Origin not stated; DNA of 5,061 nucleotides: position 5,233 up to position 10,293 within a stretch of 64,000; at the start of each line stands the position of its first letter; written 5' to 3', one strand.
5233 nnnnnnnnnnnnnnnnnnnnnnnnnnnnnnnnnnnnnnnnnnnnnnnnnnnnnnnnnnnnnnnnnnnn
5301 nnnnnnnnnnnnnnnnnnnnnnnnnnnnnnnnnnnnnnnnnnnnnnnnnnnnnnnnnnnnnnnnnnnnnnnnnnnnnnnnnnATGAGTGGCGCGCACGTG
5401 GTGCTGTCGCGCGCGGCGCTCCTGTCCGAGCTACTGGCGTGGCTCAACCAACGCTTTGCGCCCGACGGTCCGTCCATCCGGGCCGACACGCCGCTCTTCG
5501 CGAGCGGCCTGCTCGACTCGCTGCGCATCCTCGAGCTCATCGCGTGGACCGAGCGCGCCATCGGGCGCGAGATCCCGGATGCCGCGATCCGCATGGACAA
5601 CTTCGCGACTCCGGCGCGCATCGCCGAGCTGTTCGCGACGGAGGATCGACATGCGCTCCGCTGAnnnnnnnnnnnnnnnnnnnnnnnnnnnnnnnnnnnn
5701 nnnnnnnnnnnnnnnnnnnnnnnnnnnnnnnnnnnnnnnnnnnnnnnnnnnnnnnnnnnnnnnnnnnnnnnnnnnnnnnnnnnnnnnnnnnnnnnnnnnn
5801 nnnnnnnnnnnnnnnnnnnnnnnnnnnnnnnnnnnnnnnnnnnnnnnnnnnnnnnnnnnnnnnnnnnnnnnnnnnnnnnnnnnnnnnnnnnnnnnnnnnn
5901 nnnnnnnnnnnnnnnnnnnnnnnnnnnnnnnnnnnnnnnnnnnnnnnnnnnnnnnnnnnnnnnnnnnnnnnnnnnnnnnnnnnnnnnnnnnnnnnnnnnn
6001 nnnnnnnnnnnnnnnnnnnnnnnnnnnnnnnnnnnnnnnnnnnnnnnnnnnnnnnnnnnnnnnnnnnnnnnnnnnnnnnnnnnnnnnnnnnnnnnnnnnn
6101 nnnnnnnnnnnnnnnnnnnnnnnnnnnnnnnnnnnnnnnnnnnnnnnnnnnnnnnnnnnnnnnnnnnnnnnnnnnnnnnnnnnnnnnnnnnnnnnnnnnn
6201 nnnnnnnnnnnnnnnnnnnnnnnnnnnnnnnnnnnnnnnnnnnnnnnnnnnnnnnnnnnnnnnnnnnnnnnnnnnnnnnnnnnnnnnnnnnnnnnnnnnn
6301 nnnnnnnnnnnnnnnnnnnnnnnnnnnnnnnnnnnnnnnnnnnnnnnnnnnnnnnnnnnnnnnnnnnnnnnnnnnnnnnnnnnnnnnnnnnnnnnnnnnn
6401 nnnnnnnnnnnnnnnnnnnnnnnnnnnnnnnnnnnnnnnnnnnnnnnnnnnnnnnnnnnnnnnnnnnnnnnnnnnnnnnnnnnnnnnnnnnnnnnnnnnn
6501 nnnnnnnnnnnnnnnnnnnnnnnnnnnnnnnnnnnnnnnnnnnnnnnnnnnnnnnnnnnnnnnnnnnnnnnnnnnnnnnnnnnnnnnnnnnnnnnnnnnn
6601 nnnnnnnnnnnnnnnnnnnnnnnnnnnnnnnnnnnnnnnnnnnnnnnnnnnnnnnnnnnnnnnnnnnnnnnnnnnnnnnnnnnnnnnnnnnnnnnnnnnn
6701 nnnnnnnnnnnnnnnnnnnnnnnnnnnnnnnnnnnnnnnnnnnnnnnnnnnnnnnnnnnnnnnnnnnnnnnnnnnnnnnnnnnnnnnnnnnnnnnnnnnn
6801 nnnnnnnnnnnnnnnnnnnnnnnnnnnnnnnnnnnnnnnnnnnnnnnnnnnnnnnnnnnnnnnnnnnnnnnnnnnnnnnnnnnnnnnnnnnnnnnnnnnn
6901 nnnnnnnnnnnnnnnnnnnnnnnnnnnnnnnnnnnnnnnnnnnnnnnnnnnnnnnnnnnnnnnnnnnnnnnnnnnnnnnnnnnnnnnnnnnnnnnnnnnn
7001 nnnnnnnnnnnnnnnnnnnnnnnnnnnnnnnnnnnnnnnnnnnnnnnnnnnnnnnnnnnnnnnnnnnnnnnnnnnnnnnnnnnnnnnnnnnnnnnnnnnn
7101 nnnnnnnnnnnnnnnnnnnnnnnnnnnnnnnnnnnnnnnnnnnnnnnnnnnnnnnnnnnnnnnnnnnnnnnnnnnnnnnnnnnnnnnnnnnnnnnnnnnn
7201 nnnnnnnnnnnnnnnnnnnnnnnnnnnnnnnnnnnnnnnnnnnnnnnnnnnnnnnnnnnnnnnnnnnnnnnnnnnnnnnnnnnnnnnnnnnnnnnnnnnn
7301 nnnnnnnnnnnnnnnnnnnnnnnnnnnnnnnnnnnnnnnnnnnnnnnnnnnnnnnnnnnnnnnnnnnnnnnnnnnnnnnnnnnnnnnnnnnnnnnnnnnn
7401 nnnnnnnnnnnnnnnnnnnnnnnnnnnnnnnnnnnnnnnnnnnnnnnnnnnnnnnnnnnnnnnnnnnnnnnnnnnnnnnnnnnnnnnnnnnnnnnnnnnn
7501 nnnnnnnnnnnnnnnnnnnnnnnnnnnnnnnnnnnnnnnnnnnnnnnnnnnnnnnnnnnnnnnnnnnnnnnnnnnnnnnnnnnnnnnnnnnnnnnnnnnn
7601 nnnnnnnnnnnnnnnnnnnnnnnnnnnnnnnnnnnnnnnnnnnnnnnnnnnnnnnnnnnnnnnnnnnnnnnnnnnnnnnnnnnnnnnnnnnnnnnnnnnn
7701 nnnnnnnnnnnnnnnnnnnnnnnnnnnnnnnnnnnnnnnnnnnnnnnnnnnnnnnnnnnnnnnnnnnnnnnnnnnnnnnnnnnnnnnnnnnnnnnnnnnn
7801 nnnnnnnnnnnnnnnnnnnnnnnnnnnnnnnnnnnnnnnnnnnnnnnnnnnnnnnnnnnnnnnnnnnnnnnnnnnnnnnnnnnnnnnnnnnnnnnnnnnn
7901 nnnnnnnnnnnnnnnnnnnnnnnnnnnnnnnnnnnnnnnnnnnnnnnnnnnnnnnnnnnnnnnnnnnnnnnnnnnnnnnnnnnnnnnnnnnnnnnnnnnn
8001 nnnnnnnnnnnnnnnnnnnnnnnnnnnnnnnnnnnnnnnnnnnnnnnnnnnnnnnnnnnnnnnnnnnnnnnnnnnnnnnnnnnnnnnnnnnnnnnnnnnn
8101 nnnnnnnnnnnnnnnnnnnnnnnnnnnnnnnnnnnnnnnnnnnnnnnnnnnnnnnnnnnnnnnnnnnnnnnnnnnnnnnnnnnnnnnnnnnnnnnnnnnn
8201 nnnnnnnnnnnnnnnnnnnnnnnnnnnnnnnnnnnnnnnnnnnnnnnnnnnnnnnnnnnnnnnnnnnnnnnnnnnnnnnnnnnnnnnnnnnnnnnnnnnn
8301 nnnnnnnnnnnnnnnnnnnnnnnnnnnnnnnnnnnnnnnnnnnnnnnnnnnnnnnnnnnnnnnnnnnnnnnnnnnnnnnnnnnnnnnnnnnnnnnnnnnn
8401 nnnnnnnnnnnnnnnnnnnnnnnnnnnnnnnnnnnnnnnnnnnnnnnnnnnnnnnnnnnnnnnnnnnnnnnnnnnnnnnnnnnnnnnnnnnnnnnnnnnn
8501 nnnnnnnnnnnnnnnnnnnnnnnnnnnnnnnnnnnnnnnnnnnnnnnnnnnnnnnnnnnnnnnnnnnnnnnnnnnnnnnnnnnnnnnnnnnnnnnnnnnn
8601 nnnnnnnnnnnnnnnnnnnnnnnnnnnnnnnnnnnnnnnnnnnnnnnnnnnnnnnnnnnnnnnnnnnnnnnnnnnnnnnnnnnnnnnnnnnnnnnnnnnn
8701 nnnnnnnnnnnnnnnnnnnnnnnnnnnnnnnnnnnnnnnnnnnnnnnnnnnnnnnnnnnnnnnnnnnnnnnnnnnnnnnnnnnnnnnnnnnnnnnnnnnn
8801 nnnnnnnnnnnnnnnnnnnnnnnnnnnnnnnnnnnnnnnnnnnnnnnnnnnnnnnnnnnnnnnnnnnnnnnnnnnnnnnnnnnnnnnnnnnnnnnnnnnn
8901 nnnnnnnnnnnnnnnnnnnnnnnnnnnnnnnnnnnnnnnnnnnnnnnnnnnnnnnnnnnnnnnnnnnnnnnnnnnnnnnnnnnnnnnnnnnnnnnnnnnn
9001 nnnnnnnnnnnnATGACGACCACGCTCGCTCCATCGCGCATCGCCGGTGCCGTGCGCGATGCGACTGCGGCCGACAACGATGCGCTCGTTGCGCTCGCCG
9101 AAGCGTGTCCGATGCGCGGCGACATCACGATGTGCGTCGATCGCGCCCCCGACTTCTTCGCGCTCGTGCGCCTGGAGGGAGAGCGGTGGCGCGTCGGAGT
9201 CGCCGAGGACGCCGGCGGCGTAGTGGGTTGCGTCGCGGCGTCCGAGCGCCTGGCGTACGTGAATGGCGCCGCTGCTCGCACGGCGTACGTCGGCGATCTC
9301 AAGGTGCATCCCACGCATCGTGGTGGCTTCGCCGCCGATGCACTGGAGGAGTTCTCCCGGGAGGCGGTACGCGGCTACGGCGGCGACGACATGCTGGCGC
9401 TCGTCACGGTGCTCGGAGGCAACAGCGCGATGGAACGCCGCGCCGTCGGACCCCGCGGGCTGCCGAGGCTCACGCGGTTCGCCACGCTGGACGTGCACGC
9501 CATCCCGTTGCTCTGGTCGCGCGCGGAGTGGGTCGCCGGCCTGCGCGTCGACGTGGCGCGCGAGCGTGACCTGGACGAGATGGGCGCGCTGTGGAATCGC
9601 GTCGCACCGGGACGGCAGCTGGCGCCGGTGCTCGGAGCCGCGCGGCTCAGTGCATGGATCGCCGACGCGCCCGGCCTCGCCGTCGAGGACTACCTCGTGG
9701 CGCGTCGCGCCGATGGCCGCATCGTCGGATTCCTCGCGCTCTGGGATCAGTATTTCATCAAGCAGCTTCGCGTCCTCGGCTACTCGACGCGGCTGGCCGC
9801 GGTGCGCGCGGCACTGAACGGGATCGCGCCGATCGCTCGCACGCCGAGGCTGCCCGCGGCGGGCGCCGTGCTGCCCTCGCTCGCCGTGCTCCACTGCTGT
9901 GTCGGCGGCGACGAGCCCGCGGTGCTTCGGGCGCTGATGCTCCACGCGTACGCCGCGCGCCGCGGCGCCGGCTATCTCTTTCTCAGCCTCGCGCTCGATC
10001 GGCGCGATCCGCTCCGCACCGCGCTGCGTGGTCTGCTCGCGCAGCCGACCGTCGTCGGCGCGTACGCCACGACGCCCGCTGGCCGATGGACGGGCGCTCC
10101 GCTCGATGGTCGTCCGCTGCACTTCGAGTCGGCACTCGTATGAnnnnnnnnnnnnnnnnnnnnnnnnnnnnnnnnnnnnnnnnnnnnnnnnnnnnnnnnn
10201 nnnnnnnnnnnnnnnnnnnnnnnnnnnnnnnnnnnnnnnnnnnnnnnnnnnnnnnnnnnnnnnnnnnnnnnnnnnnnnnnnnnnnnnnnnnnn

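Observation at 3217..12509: Nine-gene translationally coupled operon built around an aaRS-like amino acid:carrier-protein ligase: candidate pathway for an uncharacterised exported amino-lipid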

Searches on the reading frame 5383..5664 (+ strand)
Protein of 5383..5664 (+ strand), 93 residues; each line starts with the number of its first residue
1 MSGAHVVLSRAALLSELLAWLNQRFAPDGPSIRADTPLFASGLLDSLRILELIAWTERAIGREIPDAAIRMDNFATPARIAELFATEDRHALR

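Call 4: search_protein_families(library=pfam, proteins=[window:5383-5664:+], max_evalue=0.01)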
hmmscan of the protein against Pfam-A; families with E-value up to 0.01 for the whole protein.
window:5383-5664:+ (93 aa): 2 families
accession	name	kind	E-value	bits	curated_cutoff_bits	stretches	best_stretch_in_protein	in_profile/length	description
PF00550.31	PP-binding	-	1.9e-07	31.7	20.8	1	30-83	16-66/67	Phosphopantetheine attachment site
PF06528.17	Phage_P2_GpE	-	0.0018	18.2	23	0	44-62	15-33/37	Phage P2 GpE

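Call 5: search_protein_families(library=ncbifam, proteins=[window:5383-5664:+], max_evalue=0.01)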
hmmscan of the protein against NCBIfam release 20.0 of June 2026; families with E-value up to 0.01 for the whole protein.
window:5383-5664:+ (93 aa): 4 families
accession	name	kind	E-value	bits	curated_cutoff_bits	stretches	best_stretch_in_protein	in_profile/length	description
NF003464.0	PRK05087.1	equivalog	1.7e-05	24.8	68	1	21-82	11-72/78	D-alanine--poly(phosphoribitol) ligase subunit DltC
NF052616.1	ACP_for_OlsHI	equivalog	0.00027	21.2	130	1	20-87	11-80/83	ornithine lipid biosynthesis acyl carrier protein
NF058660.1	cispen_ACP_AmcB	equivalog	0.0043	17.2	80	1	32-84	23-75/80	cispentacin biosynthesis acyl carrier protein AmcB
TIGR01688.1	dltC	equivalog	0.0056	16.7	52.35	1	35-82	22-69/73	D-alanine--poly(phosphoribitol) ligase subunit 2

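Call 52: search_solved_structures(query=window:5383-5661:+, max_evalue=1, show_alignments=2)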
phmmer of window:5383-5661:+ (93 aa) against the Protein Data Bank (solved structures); distinct sequences matched with E-value up to 1: 28.
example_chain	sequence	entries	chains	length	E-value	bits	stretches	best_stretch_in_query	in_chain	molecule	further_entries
7yn3_C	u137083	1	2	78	4.4e-05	27.2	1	13-85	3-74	CcbZ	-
9dkr_C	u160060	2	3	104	6.8e-05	26.6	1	12-85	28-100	CcbZ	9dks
6cxt_A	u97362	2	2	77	0.00023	24.9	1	17-83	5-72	Alpha/beta hydrolase fold protein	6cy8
6m01_B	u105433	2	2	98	0.00047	24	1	41-80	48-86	Putative ACP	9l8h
2my5_A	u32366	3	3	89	0.00084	23.2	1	20-77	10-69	Peptidyl carrier protein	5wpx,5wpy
7r49_H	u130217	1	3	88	0.0014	22.5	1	30-81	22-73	D-alanyl carrier protein 1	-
2my6_A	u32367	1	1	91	0.0022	21.9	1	19-77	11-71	Peptidyl carrier protein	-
6bug_A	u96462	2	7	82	0.012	19.4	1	15-87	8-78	D-alanyl carrier protein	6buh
8jf2_F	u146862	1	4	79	0.015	19.2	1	16-87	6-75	D-alanyl carrier protein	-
7b0n_U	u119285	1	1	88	0.15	15.9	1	3-67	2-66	Acyl carrier protein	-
9l1v_A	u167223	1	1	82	0.25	15.3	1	8-65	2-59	Acyl carrier protein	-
6gcs_Q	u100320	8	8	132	0.28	15.1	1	2-67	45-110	ACPM2 SUBUNIT | Acyl carrier protein ACPM2 of NADH:Ubiquinone Oxidoreductase (Complex I)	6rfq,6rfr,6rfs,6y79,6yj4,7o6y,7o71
9xgl_A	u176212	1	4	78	0.33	14.9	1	33-83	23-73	D-alanyl carrier protein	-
1dv5_A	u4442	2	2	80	0.37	14.7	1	28-80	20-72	APO-D-ALANYL CARRIER PROTEIN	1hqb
4h2w_C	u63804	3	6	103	0.47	14.4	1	12-80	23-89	Aminoacyl carrier protein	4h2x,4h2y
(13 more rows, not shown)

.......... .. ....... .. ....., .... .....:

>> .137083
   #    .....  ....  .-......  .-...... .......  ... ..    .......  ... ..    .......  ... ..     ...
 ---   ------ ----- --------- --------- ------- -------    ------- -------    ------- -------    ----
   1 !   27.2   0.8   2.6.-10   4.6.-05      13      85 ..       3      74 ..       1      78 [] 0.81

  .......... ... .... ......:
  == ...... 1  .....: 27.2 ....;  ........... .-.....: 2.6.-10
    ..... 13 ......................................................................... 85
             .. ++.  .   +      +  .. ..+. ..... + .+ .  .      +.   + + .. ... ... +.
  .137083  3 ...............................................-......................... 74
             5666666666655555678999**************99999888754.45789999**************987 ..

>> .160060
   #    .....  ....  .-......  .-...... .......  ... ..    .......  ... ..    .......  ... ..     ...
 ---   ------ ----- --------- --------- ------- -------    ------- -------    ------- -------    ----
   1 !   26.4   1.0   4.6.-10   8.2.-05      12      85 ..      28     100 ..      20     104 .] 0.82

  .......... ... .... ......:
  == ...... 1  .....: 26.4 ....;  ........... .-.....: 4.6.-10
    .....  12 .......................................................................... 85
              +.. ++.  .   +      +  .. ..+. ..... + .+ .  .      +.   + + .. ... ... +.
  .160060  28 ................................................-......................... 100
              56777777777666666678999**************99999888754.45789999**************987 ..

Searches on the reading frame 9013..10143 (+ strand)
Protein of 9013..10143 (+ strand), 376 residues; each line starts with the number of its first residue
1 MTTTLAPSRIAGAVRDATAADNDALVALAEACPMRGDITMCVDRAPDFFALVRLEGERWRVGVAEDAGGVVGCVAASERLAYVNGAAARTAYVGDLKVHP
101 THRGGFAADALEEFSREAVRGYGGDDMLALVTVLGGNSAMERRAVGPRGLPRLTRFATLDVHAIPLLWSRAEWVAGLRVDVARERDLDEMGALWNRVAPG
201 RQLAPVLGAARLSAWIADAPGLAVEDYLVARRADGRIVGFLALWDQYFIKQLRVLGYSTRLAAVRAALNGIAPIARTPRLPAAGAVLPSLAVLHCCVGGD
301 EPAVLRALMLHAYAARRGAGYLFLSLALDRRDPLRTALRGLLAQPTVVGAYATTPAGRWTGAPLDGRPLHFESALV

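Call 4: search_protein_families(library=pfam, proteins=[window:9013-10143:+], max_evalue=0.01)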
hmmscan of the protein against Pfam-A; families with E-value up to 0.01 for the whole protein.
window:9013-10143:+ (376 aa): 3 families
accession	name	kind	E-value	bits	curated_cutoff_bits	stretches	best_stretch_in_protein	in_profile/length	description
PF13527.13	Acetyltransf_9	-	2.5e-06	28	25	1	57-104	39-86/127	Acetyltransferase (GNAT) domain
PF00583.31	Acetyltransf_1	-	0.00021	22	20.7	0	51-111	27-80/116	Acetyltransferase (GNAT) family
PF13508.13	Acetyltransf_7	-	0.0012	19.6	27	0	60-113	4-51/84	Acetyltransferase (GNAT) domain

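Call 5: search_protein_families(library=ncbifam, proteins=[window:9013-10143:+], max_evalue=0.01)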
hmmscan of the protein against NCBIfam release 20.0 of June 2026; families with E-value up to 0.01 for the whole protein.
window:9013-10143:+ (376 aa): 0 families

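Call 27: search_solved_structures(query=window:9013-10140:+, max_evalue=1)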
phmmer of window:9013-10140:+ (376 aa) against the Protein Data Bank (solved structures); distinct sequences matched with E-value up to 1: 0.

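Call 45: search_solved_structures(query=A4, max_evalue=1)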
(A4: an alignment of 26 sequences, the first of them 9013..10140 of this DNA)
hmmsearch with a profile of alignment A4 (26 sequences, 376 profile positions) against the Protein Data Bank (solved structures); distinct sequences matched with E-value up to 1: 33.
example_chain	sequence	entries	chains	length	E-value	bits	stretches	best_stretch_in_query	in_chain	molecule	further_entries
4evy_A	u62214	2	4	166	0.027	16.3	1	54-124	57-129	Aminoglycoside N(6')-acetyltransferase type 1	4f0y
1s3z_A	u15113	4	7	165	0.03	16.2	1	59-126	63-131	aminoglycoside 6'-N-acetyltransferase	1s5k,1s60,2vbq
6f56_A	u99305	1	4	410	0.034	16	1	58-244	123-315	Glycylpeptide N-tetradecanoyltransferase 1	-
6fz5_A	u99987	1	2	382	0.035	16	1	58-244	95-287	Glycylpeptide N-tetradecanoyltransferase 1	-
3iu1_A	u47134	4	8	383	0.035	16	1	58-244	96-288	Glycylpeptide N-tetradecanoyltransferase 1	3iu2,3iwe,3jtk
6pav_B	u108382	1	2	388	0.036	15.9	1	58-244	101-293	Glycylpeptide N-tetradecanoyltransferase 1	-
5mu6_A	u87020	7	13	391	0.037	15.9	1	58-244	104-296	Glycylpeptide N-tetradecanoyltransferase 1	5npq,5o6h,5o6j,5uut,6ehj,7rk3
6sk3_A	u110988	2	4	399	0.038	15.8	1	58-244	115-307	Glycylpeptide N-tetradecanoyltransferase 1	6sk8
6skj_A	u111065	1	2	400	0.039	15.8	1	58-244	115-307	Glycylpeptide N-tetradecanoyltransferase 1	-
8q26_A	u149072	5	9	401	0.039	15.8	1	58-244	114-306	Glycylpeptide N-tetradecanoyltransferase 1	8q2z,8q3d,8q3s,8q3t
5o9s_A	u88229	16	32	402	0.039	15.8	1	58-244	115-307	Glycylpeptide N-tetradecanoyltransferase 1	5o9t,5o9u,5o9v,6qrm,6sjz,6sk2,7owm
6fz2_A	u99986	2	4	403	0.039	15.8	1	58-244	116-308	Glycylpeptide N-tetradecanoyltransferase 1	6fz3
4c2y_A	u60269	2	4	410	0.041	15.7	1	58-244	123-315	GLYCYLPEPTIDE N-TETRADECANOYLTRANSFERASE 1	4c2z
4yfj_A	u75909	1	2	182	0.042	15.7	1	42-124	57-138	Aminoglycoside 3'-N-acetyltransferase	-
8q3d_B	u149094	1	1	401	0.042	15.7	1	58-244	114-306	Glycylpeptide N-tetradecanoyltransferase 1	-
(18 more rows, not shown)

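Call 53: find_homologous_proteins(query=window:9013-10140:+, max_evalue=0.001)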
Query window:9013-10140:+ (376 aa): 817 proteins with E <= 0.001 among 8000 candidates; the best 120 are listed.
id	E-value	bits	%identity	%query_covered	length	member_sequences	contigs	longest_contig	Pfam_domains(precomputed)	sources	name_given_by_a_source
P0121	1.4e-240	816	100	100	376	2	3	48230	PF13527.14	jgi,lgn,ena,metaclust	metaclust:\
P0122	1.2e-218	744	91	100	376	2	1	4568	PF13527.14,PF00583.32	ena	-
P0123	6.0e-216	735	91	100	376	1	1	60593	PF13527.14,PF00583.32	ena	-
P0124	7.1e-216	735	90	100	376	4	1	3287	-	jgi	jgi:hypothetical protein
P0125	5.7e-215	732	89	100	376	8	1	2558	-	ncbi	-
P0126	8.6e-214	728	90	100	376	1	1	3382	PF13527.14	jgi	-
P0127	3.4e-212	723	89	100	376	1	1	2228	-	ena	-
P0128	5.3e-209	712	87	100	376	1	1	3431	PF13527.14,PF00583.32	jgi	-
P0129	3.5e-208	710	86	100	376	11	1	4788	PF13527.14,PF00583.32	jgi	jgi:hypothetical protein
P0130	9.8e-206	701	86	100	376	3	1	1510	PF13527.14,PF00583.32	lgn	-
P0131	1.1e-205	701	86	100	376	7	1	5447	PF13527.14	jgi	jgi:hypothetical protein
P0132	1.6e-201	688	85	100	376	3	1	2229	-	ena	-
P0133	1.0e-199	682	85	100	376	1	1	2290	PF13527.14,PF00583.32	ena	-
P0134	8.9e-199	679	83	100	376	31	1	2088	PF13527.14,PF00583.32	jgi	-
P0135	3.2e-198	677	84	100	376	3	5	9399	PF13527.14,PF00583.32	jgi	jgi:hypothetical protein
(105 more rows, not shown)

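Call 64: predict_structure(alignment_id=A5)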
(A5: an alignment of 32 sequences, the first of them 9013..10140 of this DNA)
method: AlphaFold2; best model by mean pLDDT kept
length: 376 residues; sequences in the alignment: 32
mean_pLDDT: 90.3   pTM: 0.88
mean pLDDT of the five models: 90.3, 89.0, 88.9, 88.4, 87.9
residues with pLDDT >= 90: 261; 70-90: 97; 50-70: 9; < 50: 9
segments of 3 or more residues with pLDDT < 50: 1-9
pLDDT, mean of each block of 10 residues (from residue 1): 41 86 93 87 83 90 93 96 97 93 90 95 96 85 70 92 88 92 98 98 96 95 97 97 92 90 90 85 90 96 97 88 93 95 91 93 95 87
secondary structure, 60 per line:
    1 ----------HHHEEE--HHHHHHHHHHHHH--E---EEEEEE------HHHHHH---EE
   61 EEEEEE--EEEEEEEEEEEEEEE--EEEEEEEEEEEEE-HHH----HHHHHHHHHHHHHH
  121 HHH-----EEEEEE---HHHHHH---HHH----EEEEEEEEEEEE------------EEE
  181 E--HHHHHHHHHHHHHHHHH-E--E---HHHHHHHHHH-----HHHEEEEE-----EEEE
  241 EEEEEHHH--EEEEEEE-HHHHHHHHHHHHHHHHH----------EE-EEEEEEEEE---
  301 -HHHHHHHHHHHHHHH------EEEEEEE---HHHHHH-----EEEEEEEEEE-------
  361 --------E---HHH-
elements in order: E14-16 H19-31 E38-43 H50-55 E59-66 E69-83 E86-98 H107-123 E129-134 H138-143 E154-165 E178-181 H184-200 H209-218 E227-231 E237-245 E251-257 H259-275 E289-297 H302-316 E323-329 H333-338 E344-353

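Call 68: fold_search(model_id=the predicted structure, library=pdb)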
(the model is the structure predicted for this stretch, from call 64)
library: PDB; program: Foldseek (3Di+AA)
matches with E <= 10: 1007; with E <= 0.001: 253
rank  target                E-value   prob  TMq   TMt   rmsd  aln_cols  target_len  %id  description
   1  6sk8_A                1.3e-14  1.00  0.60  0.58   5.1       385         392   15  DeltaC3 C-terminal truncation of HsNMT1 in complex with MyrCoA and GDCFSKPR substrates (released 2020-03-18)
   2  7rk3_A                2.8e-14  1.00  0.62  0.66   5.0       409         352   14  Crystal structure of human N-myristoyltransferase 1 fragment (residues 109-496) bound to diacylated human Arf6 octapep (released 2022-07-27)
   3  5o9s_B                5.0e-14  1.00  0.64  0.63   4.6       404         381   14  HsNMT1 in complex with CoA and Myristoylated-GKSNSKLK octapeptide (released 2018-06-27)
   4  6ehj_B                6.0e-14  1.00  0.63  0.63   4.8       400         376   14  Human N-myristoyltransferase (NMT1) with Myristoyl-CoA and peptide bound (released 2019-03-27)
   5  7owu_B                7.2e-14  1.00  0.63  0.60   5.1       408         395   14  HsNMT1 in complex with both CoA and Myr-ANCFSKPR peptide (released 2022-12-21)
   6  6f56_A                8.2e-14  1.00  0.62  0.61   5.3       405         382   14  Mutant of Human N-myristoyltransferase with bound myristoyl-CoA (released 2019-03-20)
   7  7owp_A                8.7e-14  1.00  0.63  0.60   5.0       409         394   14  HsNMT1 in complex with both MyrCoA and ACE-G-(L-ORN)SFSKPR (released 2022-12-21)
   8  6sjz_B                9.2e-14  1.00  0.63  0.61   4.6       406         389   14  HsNMT1 in complex with both MyrCoA and Acetylated-GNCFSKPR substrates (released 2020-03-18)
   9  6pau_A                1.0e-13  1.00  0.63  0.65   4.5       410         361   15  Structure of Human NMT2 with myristoyl-lysine peptide and CoA products (released 2020-03-11)
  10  5uut_B                1.0e-13  1.00  0.61  0.60   5.4       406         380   14  N-myristoyltransferase 1 (NMT) bound to myristoyl-CoA (released 2018-01-17)
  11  3iwe_B                1.4e-13  1.00  0.63  0.62   5.1       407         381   15  Crystal Structure of human type-I N-myristoyltransferase with bound myristoyl-CoA and inhibitor DDD85646 (released 2009-09-15)
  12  6qrm_B                1.7e-13  1.00  0.60  0.58   4.8       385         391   14  HsNMT1 in complex with both MyrCoA and GNCFSKRRAA substrates (released 2020-03-18)
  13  7owq_B                1.9e-13  1.00  0.61  0.60   5.1       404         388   14  HsNMT1 in complex with both MyrCoA and peptide N-Methylated-GNCFSKPR (released 2022-12-21)
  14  6fz2_B                2.2e-13  1.00  0.63  0.63   4.9       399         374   14  Human N-myristoyltransferase (NMT1) with Myristoyl-CoA and inhibitor bound (released 2019-03-27)
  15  6sk3_B                2.2e-13  1.00  0.60  0.58   5.1       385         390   14  C-terminal HsNMT1 deltaC3 truncation in complex with both MyrCoA and GNCFSKPR substrates (released 2020-03-18)
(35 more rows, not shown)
